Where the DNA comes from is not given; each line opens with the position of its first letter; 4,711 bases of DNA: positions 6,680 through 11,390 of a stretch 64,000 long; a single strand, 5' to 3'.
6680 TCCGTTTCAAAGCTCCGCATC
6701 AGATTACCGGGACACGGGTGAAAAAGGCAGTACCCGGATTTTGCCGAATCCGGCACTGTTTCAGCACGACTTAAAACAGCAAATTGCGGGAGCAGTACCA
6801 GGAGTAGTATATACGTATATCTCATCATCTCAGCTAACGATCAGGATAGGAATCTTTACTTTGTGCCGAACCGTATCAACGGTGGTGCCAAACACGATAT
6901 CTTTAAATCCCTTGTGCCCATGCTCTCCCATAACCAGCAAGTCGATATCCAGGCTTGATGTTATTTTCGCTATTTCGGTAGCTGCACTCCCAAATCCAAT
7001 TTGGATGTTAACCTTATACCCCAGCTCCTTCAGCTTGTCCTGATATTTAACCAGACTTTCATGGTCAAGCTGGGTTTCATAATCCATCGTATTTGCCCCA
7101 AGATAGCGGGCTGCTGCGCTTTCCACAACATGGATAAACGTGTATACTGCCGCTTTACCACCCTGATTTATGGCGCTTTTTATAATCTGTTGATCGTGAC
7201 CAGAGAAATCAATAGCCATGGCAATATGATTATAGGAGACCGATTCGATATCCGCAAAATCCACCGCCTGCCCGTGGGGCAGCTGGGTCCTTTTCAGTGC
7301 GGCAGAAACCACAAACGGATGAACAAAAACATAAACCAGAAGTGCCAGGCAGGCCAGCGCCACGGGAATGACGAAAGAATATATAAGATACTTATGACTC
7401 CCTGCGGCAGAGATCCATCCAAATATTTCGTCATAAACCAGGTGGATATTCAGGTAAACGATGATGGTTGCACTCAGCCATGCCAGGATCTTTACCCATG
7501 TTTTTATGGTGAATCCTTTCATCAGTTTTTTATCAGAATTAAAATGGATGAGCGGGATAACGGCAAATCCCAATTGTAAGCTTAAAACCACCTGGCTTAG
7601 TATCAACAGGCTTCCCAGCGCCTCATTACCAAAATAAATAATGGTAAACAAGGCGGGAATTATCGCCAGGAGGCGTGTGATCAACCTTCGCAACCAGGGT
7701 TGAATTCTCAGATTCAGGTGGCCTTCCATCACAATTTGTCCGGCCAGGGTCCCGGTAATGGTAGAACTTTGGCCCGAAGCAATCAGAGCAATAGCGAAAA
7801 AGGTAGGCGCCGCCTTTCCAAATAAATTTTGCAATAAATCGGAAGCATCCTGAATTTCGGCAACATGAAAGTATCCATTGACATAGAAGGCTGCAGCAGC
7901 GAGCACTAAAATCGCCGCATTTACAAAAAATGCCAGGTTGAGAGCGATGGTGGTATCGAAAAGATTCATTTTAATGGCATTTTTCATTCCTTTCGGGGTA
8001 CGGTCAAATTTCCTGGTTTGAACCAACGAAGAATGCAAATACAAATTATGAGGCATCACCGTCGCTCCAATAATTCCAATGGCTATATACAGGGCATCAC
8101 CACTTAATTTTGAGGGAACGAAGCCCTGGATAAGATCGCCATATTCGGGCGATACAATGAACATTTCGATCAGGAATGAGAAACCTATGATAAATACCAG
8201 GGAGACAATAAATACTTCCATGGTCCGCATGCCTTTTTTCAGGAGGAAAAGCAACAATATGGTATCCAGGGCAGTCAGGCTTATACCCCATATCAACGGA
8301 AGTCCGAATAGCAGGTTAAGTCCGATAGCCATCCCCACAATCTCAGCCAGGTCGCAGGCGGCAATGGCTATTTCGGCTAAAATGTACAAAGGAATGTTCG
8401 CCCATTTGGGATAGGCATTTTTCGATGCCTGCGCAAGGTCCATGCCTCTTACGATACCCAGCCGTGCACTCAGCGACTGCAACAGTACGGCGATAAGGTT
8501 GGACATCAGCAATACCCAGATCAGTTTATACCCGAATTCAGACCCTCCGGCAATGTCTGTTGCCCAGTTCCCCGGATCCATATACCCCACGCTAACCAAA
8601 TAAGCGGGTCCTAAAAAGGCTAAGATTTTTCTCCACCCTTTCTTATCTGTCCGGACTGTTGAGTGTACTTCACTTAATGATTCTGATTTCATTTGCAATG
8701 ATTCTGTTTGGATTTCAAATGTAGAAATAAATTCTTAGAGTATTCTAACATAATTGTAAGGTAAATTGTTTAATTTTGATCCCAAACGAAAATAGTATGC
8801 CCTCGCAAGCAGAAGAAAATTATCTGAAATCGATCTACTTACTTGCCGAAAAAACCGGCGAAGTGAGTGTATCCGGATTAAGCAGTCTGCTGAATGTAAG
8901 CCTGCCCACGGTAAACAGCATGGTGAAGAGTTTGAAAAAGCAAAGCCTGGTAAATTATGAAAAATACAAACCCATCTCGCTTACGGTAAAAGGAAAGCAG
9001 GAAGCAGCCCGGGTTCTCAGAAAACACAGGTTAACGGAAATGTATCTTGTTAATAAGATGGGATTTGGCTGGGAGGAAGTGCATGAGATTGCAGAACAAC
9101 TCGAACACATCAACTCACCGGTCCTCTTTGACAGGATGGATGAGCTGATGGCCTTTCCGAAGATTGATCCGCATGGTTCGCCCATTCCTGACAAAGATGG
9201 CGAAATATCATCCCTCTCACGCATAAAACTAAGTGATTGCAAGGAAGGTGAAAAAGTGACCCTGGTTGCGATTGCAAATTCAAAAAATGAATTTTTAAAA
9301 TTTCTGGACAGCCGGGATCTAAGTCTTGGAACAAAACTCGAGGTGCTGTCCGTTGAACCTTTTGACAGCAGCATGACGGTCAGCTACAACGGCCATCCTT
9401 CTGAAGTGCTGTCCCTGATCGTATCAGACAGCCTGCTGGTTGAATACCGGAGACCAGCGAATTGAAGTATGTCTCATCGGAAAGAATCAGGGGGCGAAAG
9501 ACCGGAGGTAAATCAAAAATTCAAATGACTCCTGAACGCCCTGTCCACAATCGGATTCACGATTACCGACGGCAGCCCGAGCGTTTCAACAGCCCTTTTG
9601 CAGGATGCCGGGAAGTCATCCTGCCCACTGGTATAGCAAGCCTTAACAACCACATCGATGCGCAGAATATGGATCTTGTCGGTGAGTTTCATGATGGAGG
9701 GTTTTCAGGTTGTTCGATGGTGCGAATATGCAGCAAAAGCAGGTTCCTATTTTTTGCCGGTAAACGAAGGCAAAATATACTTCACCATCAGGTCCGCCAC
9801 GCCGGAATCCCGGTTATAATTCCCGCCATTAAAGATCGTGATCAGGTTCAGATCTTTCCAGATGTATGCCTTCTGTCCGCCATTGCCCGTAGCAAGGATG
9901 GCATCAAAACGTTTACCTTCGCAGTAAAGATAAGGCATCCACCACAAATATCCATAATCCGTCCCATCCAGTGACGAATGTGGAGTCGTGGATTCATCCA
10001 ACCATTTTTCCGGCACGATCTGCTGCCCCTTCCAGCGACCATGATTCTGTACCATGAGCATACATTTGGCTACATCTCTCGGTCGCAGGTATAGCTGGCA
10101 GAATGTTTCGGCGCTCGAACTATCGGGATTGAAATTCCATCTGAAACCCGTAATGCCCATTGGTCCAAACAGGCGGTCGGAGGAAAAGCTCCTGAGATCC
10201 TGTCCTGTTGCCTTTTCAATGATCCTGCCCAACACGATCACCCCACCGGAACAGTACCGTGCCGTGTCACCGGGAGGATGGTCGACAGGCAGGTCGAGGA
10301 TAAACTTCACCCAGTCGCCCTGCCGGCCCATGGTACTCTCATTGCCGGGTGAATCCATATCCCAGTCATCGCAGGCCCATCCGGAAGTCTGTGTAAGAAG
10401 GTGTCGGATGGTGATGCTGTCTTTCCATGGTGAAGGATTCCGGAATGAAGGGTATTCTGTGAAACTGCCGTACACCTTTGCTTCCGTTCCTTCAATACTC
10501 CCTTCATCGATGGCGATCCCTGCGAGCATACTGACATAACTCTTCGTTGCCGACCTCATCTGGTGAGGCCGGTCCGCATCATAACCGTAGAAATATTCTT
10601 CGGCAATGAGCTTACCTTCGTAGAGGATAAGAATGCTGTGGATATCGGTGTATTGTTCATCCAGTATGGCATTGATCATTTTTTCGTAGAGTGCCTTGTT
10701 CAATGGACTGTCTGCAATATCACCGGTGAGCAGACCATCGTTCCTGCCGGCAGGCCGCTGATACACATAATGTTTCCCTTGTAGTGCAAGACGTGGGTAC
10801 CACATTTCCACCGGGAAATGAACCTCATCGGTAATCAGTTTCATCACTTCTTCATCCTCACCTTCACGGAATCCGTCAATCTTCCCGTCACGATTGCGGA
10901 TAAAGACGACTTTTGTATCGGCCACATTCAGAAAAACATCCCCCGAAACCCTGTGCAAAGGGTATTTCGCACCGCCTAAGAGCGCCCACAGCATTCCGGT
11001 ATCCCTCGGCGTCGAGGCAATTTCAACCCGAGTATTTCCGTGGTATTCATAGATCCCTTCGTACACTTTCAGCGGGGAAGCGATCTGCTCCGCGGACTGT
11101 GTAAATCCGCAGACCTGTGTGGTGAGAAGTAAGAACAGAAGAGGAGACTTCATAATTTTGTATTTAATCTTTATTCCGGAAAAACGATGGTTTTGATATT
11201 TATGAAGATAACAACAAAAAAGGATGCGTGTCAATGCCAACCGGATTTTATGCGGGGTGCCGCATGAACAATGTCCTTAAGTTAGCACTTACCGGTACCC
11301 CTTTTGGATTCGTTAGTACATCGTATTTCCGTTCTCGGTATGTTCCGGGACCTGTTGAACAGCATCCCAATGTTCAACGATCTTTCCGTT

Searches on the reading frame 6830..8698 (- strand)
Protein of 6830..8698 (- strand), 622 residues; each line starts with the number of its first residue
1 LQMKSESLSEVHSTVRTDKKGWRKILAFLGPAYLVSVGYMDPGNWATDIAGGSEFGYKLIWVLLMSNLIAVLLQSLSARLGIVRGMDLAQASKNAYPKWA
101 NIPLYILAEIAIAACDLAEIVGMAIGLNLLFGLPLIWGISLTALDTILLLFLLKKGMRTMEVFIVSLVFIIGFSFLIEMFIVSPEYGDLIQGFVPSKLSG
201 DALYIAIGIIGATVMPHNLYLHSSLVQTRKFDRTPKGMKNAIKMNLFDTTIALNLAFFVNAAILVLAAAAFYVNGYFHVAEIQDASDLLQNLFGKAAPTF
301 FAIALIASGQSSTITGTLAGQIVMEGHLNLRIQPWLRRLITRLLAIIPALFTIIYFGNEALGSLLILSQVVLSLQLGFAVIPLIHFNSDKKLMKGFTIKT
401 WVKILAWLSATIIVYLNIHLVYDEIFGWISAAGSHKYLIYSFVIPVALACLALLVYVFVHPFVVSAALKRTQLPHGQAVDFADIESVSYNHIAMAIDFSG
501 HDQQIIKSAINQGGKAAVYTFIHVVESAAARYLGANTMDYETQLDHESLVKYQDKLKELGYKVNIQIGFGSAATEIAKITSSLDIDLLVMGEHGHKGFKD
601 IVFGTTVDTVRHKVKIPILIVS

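Call 66: search_protein_families(library=pfam, proteins=[window:6830-8698:-], max_evalue=0.00001)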
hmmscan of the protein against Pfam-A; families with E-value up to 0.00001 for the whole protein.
window:6830-8698:- (622 aa): 2 families
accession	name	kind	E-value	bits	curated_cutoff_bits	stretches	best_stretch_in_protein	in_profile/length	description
PF01566.24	Nramp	-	2.2e-131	438.6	29.8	1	45-399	1-356/357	Natural resistance-associated macrophage protein-like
PF00582.32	Usp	-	1.1e-18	68.6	24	1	489-621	2-140/141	Universal stress protein family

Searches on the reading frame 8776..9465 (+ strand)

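Call 66: search_protein_families(library=pfam, proteins=[window:8776-9465:+], max_evalue=0.00001)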
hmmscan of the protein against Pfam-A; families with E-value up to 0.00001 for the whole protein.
window:8776-9465:+ (229 aa): 3 families
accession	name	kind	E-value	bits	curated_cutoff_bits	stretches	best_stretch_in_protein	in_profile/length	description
PF02742.21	Fe_dep_repr_C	-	2.4e-27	95.2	27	1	70-139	1-70/70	Iron dependent repressor, metal binding and dimerisation domain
PF01325.25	Fe_dep_repress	-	2.1e-13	50.7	26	1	11-65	4-58/60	Iron dependent repressor, N-terminal DNA binding domain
PF04023.20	FeoA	-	4.2e-09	36.8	23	1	151-207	2-58/74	FeoA domain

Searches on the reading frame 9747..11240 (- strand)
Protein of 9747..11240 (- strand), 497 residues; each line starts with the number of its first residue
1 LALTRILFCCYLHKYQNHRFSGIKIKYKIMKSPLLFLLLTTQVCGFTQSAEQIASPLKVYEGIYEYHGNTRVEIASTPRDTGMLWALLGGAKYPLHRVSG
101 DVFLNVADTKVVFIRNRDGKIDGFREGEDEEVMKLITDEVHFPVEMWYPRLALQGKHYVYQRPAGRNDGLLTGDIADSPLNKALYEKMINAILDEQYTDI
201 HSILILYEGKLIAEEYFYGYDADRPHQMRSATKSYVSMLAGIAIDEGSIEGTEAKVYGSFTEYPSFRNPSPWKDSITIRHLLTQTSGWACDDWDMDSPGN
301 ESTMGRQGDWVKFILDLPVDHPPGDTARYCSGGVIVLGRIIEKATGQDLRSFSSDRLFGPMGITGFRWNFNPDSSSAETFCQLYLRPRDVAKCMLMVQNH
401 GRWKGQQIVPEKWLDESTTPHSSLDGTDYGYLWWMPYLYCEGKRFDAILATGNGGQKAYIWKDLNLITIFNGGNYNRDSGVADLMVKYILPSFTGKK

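Call 66: search_protein_families(library=pfam, proteins=[window:9747-11240:-], max_evalue=0.00001)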
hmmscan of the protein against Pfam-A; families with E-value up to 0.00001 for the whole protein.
window:9747-11240:- (497 aa): 1 family
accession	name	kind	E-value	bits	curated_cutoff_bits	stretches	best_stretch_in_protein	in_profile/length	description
PF00144.29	Beta-lactamase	-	3e-24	86.2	27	1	203-433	19-271/329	Beta-lactamase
